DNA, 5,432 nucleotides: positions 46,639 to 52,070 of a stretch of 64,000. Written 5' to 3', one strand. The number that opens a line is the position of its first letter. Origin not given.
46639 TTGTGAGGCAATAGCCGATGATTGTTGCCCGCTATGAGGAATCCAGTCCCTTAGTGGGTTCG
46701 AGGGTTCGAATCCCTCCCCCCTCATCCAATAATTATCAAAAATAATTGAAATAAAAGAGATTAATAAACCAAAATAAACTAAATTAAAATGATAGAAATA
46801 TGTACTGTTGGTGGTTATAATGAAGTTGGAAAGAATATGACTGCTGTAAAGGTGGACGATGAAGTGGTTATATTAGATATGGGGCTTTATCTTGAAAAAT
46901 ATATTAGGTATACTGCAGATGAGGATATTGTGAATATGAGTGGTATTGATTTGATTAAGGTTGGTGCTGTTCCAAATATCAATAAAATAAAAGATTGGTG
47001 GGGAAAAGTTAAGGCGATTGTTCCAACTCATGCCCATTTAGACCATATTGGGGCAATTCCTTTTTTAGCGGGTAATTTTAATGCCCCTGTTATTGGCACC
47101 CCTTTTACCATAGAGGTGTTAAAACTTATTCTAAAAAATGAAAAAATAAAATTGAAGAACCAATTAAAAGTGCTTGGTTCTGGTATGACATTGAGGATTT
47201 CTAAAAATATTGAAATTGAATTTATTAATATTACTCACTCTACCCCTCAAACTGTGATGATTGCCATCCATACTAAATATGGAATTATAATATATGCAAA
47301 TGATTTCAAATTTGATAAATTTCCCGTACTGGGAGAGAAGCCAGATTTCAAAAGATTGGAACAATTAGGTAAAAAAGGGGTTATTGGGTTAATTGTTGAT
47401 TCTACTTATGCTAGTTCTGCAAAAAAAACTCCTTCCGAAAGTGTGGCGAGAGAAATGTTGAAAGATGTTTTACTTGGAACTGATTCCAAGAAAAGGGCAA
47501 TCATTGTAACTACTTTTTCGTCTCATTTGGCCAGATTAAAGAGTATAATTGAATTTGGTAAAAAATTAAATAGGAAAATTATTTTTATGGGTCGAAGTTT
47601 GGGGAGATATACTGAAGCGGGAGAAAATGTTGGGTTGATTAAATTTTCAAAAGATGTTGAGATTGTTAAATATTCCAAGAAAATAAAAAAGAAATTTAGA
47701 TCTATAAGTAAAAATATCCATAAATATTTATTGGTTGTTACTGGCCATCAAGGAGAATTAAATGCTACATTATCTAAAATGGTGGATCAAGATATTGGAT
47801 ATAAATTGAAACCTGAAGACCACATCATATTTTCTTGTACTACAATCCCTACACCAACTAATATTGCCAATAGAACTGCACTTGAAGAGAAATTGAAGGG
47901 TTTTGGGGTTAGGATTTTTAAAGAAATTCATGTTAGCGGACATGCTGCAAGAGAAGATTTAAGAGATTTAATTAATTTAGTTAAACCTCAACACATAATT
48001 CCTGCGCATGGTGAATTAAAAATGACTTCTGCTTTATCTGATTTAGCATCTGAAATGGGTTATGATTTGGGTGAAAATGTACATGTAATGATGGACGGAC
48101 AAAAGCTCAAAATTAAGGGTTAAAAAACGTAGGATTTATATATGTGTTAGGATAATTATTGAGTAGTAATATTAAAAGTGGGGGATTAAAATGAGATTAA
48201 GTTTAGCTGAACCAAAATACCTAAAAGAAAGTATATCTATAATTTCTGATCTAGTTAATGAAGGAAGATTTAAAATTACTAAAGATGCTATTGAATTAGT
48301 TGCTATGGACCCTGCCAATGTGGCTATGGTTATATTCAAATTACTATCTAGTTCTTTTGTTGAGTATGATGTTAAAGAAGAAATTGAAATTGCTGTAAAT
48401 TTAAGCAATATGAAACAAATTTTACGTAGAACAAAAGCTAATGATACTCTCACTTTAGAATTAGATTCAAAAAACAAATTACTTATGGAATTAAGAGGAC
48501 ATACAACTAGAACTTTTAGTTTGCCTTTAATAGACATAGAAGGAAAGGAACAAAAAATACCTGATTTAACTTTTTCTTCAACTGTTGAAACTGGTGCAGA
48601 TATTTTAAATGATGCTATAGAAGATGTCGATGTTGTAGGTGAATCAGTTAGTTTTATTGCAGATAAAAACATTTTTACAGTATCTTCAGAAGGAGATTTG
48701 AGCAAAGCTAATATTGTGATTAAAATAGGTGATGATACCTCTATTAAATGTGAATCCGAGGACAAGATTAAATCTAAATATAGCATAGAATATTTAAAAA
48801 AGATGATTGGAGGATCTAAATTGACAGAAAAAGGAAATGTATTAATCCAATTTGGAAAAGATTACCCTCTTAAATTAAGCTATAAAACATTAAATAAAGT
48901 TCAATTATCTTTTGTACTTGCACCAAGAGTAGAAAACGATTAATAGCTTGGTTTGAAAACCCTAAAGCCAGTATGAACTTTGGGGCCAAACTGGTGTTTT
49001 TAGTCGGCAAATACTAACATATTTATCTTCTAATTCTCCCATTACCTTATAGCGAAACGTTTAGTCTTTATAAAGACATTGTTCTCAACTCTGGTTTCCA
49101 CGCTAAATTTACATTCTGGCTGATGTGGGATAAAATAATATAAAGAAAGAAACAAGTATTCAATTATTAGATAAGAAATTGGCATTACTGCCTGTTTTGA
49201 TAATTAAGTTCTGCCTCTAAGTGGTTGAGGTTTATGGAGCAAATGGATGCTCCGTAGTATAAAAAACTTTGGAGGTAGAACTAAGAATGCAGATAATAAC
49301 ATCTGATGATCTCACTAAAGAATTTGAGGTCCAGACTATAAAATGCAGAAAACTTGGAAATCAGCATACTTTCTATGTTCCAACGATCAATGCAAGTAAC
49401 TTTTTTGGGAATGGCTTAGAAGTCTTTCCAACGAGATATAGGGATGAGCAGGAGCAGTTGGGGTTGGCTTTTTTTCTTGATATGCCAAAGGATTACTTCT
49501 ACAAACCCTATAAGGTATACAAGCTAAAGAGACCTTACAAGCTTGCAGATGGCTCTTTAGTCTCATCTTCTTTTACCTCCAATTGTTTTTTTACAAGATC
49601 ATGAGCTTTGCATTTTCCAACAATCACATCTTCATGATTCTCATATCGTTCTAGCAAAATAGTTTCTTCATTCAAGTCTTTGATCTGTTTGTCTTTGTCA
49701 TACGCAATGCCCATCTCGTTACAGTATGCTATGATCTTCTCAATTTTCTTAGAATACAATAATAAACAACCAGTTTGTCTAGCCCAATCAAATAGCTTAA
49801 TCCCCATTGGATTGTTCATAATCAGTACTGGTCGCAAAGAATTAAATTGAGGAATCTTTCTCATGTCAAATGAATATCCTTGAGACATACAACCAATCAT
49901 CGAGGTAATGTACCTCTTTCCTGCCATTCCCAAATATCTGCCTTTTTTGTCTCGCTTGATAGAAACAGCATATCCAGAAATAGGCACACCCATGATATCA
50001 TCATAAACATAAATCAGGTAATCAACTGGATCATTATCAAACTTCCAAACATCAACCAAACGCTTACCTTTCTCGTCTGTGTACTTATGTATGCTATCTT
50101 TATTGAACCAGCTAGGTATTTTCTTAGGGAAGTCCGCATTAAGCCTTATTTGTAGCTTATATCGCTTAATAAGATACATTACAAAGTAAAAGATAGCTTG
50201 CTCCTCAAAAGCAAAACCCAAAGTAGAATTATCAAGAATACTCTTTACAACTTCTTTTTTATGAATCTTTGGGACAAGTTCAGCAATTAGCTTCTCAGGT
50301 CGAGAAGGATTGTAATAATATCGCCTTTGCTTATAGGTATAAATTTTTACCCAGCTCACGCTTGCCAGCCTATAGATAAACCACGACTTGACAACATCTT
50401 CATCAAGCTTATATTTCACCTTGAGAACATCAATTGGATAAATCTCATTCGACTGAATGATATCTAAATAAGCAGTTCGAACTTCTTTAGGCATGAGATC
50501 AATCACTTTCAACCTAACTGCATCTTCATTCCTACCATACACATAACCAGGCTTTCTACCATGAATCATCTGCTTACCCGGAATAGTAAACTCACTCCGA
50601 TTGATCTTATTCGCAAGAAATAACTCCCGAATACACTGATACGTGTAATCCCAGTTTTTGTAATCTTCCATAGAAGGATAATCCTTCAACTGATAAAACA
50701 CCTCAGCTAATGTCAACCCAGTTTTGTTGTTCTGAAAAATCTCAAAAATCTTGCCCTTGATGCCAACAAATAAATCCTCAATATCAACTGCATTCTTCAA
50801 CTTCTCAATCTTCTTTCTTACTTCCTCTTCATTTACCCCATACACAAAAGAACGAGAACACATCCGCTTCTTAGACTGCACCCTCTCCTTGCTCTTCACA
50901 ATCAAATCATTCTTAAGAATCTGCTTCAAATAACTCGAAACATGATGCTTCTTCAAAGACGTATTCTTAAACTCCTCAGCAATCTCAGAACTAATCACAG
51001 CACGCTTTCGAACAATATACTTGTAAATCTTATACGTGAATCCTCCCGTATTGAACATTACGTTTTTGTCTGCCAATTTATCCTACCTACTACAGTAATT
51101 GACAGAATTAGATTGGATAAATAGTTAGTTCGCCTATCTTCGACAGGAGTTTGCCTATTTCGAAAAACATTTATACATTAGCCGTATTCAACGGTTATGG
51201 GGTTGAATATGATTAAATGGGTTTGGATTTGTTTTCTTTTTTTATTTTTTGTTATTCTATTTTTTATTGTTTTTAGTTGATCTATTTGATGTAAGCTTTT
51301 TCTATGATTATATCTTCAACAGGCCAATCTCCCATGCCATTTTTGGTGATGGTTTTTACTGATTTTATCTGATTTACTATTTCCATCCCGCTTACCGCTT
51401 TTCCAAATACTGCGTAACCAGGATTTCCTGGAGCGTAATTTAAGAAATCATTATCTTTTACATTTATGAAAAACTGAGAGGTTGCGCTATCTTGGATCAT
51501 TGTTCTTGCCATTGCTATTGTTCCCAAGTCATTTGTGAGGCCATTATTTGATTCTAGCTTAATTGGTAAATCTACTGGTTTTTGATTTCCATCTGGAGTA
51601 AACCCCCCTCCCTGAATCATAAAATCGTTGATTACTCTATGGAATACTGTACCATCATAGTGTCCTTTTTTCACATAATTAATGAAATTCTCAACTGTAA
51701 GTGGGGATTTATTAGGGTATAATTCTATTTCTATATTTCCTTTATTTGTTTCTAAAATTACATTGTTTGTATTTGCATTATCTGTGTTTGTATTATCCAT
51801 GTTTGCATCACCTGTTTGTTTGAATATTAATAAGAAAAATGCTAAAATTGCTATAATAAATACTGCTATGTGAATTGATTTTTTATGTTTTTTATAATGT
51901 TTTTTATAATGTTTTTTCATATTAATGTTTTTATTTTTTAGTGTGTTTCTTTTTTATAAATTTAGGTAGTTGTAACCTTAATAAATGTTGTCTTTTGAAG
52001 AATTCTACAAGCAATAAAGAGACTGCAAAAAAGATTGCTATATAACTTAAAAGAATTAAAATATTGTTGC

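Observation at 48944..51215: Integrase-free island after pcna encoding a triple-wHTH Mrr-like nuclease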

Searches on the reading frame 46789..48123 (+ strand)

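Call 4: search_protein_families(library=pfam, proteins=[window:46789-48123:+], max_evalue=1)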
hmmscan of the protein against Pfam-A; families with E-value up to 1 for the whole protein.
window:46789-48123:+ (444 aa): 5 families
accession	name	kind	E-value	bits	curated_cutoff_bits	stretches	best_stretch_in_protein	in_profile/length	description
PF22505.1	RNase_J_b_CASP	-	2.1e-22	79.7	27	1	236-359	2-118/126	Ribonuclease J, beta-CASP domain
PF07521.17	RMMBL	-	2.8e-13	50.1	21.6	1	379-429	10-58/63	Zn-dependent metallo-hydrolase RNA specificity domain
PF00753.33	Lactamase_B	-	3.3e-07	30.9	22.7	1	65-105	35-75/196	Metallo-beta-lactamase superfamily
PF12706.13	Lactamase_B_2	-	8.7e-07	29.2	27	1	73-156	30-126/200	Beta-lactamase superfamily domain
PF02112.21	PDEase_II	-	0.0067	16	23.7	1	25-148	32-163/340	cAMP phosphodiesterases class-II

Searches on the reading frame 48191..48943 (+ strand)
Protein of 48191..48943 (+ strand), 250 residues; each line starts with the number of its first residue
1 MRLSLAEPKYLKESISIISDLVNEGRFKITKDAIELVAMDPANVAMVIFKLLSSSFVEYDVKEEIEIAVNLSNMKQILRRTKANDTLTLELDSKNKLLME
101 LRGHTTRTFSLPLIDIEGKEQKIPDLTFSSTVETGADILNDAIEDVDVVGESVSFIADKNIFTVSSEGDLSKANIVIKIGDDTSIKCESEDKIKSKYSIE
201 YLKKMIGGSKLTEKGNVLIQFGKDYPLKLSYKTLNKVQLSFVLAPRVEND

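Call 4: search_protein_families(library=pfam, proteins=[window:48191-48943:+], max_evalue=1)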
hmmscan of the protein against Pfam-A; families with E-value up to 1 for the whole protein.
window:48191-48943:+ (250 aa): 4 families
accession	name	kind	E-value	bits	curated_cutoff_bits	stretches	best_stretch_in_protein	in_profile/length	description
PF00705.23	PCNA_N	-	2.7e-14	53.4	20.3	1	5-116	6-121/127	Proliferating cell nuclear antigen, N-terminal domain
PF02747.20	PCNA_C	-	6.2e-11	43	23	1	122-245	1-127/128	Proliferating cell nuclear antigen, C-terminal domain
PF04139.18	Rad9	-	0.00012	22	25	1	14-174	4-176/253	Rad9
PF04005.17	Hus1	-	0.013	15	27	1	2-109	4-103/288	Hus1-like protein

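Call 59: find_related_loci(query=window:48191-48943:+, collection=genome_contigs, flank=10000)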
Query window:48191-48943:+ (250 aa) in genome_contigs; peptide patterns used: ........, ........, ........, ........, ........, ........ (x = any residue, [..] = any of these).
154 stretches matched a pattern; 17 encode a relative of the query (tblastn E <= 1e-3); 17 distinct loci.
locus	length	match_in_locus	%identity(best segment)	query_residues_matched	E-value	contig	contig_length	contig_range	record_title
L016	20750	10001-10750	93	1-250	9e-155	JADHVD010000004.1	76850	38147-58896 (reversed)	MAG: Candidatus Woesearchaeota archaeon isolate BS150m-G63 BS-150m-C234, whole genome shotgun sequence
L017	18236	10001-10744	69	1-250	2e-111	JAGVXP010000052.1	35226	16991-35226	Candidatus Woesearchaeota archaeon isolate RIFCSPHIGHO2_02_FULL_36_13 rifcsphigho2_02_scaffold_1450, whole genome shotgu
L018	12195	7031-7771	67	1-250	2e-107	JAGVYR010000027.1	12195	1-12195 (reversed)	Candidatus Woesearchaeota archaeon isolate RIFCSPHIGHO2_02_FULL_44_15 rifcsphigho2_02_scaffold_10575, whole genome shotg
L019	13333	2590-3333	66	1-250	2e-106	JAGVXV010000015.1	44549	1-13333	Candidatus Woesearchaeota archaeon isolate RIFCSPLOWO2_12_FULL_38_19 rifcsplowo2_12_scaffold_590, whole genome shotgun s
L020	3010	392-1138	65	1-250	4e-108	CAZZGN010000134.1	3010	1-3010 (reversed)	MAG TPA_asm: uncultured Methanosarcinales archaeon isolate SRP104257_co1_4 genome assembly, contig: NODE_40559_length_30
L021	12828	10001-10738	64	1-250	8e-104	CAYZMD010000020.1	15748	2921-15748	MAG TPA_asm: uncultured Methanosarcinales archaeon isolate binchicken_co181_12 genome assembly, contig: NODE_6419_length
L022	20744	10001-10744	61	1-250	1e-101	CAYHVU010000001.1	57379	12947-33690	MAG TPA_asm: uncultured Methanosarcinales archaeon isolate ERP119705_co17_340 genome assembly, contig: NODE_458_length_5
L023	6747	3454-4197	61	1-250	2e-101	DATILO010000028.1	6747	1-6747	MAG TPA_asm: Candidatus Binatia bacterium isolate SMAG_U15746 k141_2366739, whole genome shotgun sequence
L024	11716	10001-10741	63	1-250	5e-101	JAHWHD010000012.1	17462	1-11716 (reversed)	MAG: Candidatus Woesearchaeota archaeon isolate FT1_799 k127_3888388, whole genome shotgun sequence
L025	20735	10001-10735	64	1-250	6e-100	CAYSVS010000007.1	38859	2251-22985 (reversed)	MAG TPA_asm: uncultured Methanosarcinales archaeon isolate SRP141376_co4_88 genome assembly, contig: NODE_1839_length_38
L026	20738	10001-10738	62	1-250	6e-100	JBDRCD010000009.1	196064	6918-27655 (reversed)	MAG: archaeon isolate MEGAHIT-group-1.168 k141_3671636, whole genome shotgun sequence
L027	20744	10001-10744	59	1-250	7e-100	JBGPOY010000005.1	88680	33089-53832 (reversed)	MAG: Candidatus Nanoarchaeia archaeon isolate OBJ2_061818_050_27 k141_3250567_length_88680_cov_11.0000, whole genome sho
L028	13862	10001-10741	63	1-250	4e-99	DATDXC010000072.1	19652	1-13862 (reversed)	MAG TPA_asm: Candidatus Nanoarchaeia archaeon isolate SMAG_U8128 k141_462182, whole genome shotgun sequence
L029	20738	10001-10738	61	1-250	5e-97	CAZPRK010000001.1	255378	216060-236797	MAG TPA_asm: uncultured Methanosarcinales archaeon isolate SRP200020_co5_145 genome assembly, contig: NODE_30_length_255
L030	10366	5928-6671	60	1-250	2e-96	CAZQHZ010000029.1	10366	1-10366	MAG TPA_asm: uncultured Methanosarcinales archaeon isolate SRP252850_co1_390 genome assembly, contig: NODE_12353_length_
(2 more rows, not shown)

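Call 76: find_homologous_proteins(query=window:48191-48943:+, max_evalue=1e-40)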
Query window:48191-48943:+ (250 aa): 3936 proteins with E <= 1e-40 among 5187 candidates; the best 120 are listed.
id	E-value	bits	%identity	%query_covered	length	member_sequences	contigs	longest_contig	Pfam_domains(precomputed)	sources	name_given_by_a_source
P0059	2.8e-150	516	100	100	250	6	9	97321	PF02747.21,PF00705.24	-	-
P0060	1.7e-116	406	77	100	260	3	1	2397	PF02747.21,PF04139.19,PF00705.24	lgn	-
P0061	2.6e-114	398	76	100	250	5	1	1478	PF02747.21,PF04139.19,PF02144.22,PF00705.24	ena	-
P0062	9.8e-114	396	74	100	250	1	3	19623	PF02747.21,PF04139.19,PF02144.22,PF00705.24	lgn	-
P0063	2.6e-111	389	75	100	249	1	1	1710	PF02747.21,PF04139.19,PF00705.24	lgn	-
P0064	6.9e-109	381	72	100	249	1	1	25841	PF02747.21,PF04139.19,PF00705.24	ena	-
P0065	1.1e-108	380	73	100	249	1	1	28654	PF02747.21,PF04139.19,PF00705.24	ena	-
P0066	2.9e-108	379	71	100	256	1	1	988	PF02747.21,PF04139.19,PF00705.24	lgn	-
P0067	4.1e-107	375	72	100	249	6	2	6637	PF02747.21,PF00705.24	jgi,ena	-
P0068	3.3e-106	372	72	100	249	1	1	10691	PF02747.21,PF00705.24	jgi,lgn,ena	-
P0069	1.1e-105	370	70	100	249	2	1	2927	PF02747.21,PF04139.19,PF00705.24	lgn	-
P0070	2.1e-104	366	69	100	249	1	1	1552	PF02747.21,PF04139.19,PF00705.24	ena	-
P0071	2.6e-103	362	70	100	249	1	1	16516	PF02747.21,PF00705.24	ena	-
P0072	1.2e-102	360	71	100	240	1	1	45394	PF02747.21,PF00705.24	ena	-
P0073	1.3e-102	360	68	100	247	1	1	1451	PF02747.21,PF00705.24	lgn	-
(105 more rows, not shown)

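Call 77: find_encoding_contigs(protein=P0059, flank=10000, max_places=10)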
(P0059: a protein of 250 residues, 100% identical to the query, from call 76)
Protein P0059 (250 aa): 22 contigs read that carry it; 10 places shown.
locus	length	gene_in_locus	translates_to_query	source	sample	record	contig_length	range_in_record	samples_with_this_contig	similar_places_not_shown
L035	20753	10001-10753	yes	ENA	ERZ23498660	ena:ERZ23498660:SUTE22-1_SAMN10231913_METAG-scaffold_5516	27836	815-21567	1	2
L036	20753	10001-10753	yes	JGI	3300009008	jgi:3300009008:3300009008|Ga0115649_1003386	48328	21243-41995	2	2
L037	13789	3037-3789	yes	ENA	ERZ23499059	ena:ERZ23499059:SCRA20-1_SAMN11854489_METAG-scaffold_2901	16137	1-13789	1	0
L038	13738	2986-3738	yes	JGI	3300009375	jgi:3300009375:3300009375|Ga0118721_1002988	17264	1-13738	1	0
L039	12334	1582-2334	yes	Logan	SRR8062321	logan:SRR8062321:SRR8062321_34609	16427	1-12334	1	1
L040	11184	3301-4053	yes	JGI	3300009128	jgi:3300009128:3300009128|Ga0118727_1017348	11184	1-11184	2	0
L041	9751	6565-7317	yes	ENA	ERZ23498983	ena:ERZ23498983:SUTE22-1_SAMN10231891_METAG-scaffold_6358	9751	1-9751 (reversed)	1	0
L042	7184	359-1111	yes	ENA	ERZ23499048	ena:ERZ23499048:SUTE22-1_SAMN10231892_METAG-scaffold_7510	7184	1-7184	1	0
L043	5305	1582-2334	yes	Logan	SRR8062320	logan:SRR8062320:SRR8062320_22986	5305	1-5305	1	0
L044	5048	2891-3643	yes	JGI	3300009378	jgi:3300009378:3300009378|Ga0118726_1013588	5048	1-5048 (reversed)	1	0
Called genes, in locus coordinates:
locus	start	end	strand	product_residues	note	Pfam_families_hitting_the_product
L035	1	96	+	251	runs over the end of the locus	PF02535:Zip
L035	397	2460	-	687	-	PF07705:CARDB (weak)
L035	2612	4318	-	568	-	-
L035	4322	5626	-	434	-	PF00860:Xan_ur_permease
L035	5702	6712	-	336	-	PF13353:Fer4_12 (weak), PF04055:Radical_SAM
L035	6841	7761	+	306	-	-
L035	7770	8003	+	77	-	-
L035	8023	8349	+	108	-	-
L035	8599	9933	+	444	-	PF00753:Lactamase_B (weak), PF12706:Lactamase_B_2 (weak), PF22505:RNase_J_b_CASP, PF07521:RMMBL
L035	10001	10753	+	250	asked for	PF00705:PCNA_N, PF02747:PCNA_C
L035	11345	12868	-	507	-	-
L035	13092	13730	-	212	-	PF00160:Pro_isomerase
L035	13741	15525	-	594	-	PF12698:ABC2_membrane_3, PF01061:ABC2_membrane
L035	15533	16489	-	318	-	PF00005:ABC_tran, PF13304:AAA_21 (faint)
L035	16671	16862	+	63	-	-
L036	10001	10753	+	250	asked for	PF00705:PCNA_N, PF02747:PCNA_C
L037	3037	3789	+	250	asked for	PF00705:PCNA_N, PF02747:PCNA_C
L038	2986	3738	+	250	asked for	PF00705:PCNA_N, PF02747:PCNA_C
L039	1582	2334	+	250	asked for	PF00705:PCNA_N, PF02747:PCNA_C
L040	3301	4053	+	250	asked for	PF00705:PCNA_N, PF02747:PCNA_C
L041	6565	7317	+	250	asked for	PF00705:PCNA_N, PF02747:PCNA_C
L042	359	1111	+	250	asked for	PF00705:PCNA_N, PF02747:PCNA_C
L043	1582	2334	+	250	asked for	PF00705:PCNA_N, PF02747:PCNA_C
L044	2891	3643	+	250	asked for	PF00705:PCNA_N, PF02747:PCNA_C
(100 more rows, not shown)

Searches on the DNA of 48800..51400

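Call 7: search_rna_families(source=window, start=48800, end=51400, threshold=evalue, max_evalue=10)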
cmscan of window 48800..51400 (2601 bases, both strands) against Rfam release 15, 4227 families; matches with E-value up to 10: 2.
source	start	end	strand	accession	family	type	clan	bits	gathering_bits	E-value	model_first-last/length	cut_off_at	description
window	49837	49948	-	RF02841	Ref70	Gene; sRNA;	-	20.5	115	2.2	1-122/122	no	Enterococcus sRNA 70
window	49913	50052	-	RF02114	FAM13A-AS1_1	Gene; lncRNA;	-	16.8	70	9.4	1-118/118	no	FAM13A antisense RNA 1 conserved region 1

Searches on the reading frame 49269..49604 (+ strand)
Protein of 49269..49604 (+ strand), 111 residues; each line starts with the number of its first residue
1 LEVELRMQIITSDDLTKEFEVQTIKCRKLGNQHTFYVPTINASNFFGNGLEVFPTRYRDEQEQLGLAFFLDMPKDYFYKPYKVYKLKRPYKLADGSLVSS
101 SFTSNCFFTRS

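Call 4: search_protein_families(library=pfam, proteins=[window:49269-49604:+], max_evalue=1)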
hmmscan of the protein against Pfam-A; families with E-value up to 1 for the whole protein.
window:49269-49604:+ (111 aa): 0 families

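Call 8: search_protein_families(library=padloc, proteins=[window:49269-49604:+], max_evalue=1)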
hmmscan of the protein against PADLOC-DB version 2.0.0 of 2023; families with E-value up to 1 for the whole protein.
window:49269-49604:+ (111 aa): 0 families

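Call 9: search_protein_families(library=phrogs, proteins=[window:49269-49604:+], max_evalue=1)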
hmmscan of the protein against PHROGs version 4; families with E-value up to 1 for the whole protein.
window:49269-49604:+ (111 aa): 0 families

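Call 58: search_protein_families(library=ncbifam, proteins=[window:49287-49604:+], max_evalue=0.1)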
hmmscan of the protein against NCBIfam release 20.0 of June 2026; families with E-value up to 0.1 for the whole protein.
window:49287-49604:+ (105 aa): 0 families

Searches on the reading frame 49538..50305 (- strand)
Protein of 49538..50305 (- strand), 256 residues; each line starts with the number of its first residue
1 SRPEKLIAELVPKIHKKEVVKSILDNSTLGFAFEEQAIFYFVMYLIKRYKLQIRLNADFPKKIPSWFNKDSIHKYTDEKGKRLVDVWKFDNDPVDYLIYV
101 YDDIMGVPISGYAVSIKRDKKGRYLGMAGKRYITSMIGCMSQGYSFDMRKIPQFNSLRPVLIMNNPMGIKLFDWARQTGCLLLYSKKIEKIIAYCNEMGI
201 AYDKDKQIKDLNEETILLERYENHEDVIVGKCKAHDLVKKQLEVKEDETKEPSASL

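Call 43: predict_structure(alignment_id=A2)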
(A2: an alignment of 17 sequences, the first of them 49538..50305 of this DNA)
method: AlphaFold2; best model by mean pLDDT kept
length: 256 residues; sequences in the alignment: 17
mean_pLDDT: 68.7   pTM: 0.67
mean pLDDT of the five models: 68.7, 68.1, 67.1, 63.0, 56.3
residues with pLDDT >= 90: 10; 70-90: 132; 50-70: 78; < 50: 36
segments of 3 or more residues with pLDDT < 50: 1-8, 10-12, 14-27, 119-123, 251-256
pLDDT, mean of each block of 10 residues (from residue 1): 45 46 48 83 87 70 66 67 72 76 76 72 54 62 57 65 75 75 87 89 81 72 69 71 67 40
secondary structure, 60 per line:
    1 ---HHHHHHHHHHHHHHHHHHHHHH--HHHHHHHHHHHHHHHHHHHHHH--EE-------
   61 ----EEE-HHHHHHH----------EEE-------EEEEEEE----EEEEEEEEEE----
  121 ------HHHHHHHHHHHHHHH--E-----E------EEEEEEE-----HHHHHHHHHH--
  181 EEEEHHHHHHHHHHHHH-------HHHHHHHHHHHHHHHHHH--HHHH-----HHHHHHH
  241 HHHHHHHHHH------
elements in order: H4-25 H28-49 E65-67 H69-75 E86-88 E96-102 E107-116 H127-141 E157-163 H169-178 E181-184 H185-197 H205-222 H225-228 H234-250

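Call 47: fold_search(model_id=the predicted structure, library=pdb)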
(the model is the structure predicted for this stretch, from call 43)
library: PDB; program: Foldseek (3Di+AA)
matches with E <= 10: 925; with E <= 0.001: 0
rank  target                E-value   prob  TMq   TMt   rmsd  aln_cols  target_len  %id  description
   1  9ibq_A                2.2e-03  0.93  0.32  0.29  12.0       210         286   16  Structure of BstEII with DNA substrate (released 2026-03-04)
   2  9u49_A                1.6e-02  0.98  0.28  0.19   5.4       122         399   11  crystal structure of Cdn1 in complex with cA4 (released 2026-02-04)
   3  2x78_B                3.2e-02  0.38  0.14  0.19   7.9       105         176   13  Human foamy virus integrase - catalytic core. (released 2010-08-11)
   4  1xmx                  3.6e-02  0.28  0.21  0.15  15.6       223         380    8  Crystal structure of protein VC1899 from Vibrio cholerae (released 2004-11-16)
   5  7l23                  3.8e-02  0.33  0.15  0.25  12.2       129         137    8  HIV Integrase core domain in complex with inhibitor 2-(5-(3-fluorophenyl)-2-(2-(thiophen-2-yl)ethynyl)-1- benzofuran-3-y (released 2021-12-22)
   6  4f0p_B                4.9e-02  0.89  0.37  0.23   6.6       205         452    9  MspJI Restriction Endonuclease - P31 Form (released 2012-08-08)
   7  8z4i_B                5.3e-02  0.93  0.29  0.20   5.8       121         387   10  crystal structure of Cdn1 in complex with cA3 (released 2026-02-04)
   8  4f0p_C                5.3e-02  0.80  0.35  0.22   6.1       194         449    6  MspJI Restriction Endonuclease - P31 Form (released 2012-08-08)
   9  1y88                  7.2e-02  0.87  0.28  0.37   8.5       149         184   11  Crystal Structure of Protein of Unknown Function AF1548 (released 2004-12-21)
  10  8bao_B                7.2e-02  0.82  0.25  0.18   6.0       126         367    6  Dysgonamonadaceae bacterium CRISPR ancillary nuclease 2 (released 2022-11-30)
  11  4d9m_B                1.2e-01  0.08  0.15  0.11  23.1       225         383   13  Crystal structure of Diaminopropionate ammonia lyase from Escherichia coli in complex with aminoacrylate-PLP azomethin (released 2012-04-25)
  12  5mmj_k                1.3e-01  0.23  0.14  0.27   7.9        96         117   16  Structure of the small subunit of the chloroplast ribosome (released 2017-01-11)
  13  4f0q_D                1.4e-01  0.82  0.38  0.24   5.7       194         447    7  MspJI Restriction Endonuclease - P21 Form (released 2012-08-08)
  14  8z4i_A                1.4e-01  0.77  0.27  0.19   5.6       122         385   10  crystal structure of Cdn1 in complex with cA3 (released 2026-02-04)
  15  4f0p_A                1.5e-01  0.80  0.35  0.22   7.7       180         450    7  MspJI Restriction Endonuclease - P31 Form (released 2012-08-08)
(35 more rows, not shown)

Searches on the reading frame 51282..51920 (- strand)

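Call 4: search_protein_families(library=pfam, proteins=[window:51282-51920:-], max_evalue=1)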
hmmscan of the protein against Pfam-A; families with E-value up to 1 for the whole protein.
window:51282-51920:- (212 aa): 3 families
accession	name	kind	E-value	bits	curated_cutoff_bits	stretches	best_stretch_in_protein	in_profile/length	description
PF00160.26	Pro_isomerase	-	5.9e-46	157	21.7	1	54-209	2-157/159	Cyclophilin type peptidyl-prolyl cis-trans isomerase/CLD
PF08767.17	CRM1_C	-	0.0063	16.2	23.2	1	11-103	227-317/323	CRM1 C terminal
PF21852.1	DUF6911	-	0.031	14.5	24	1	8-68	10-70/128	Family of unknown function (DUF6911)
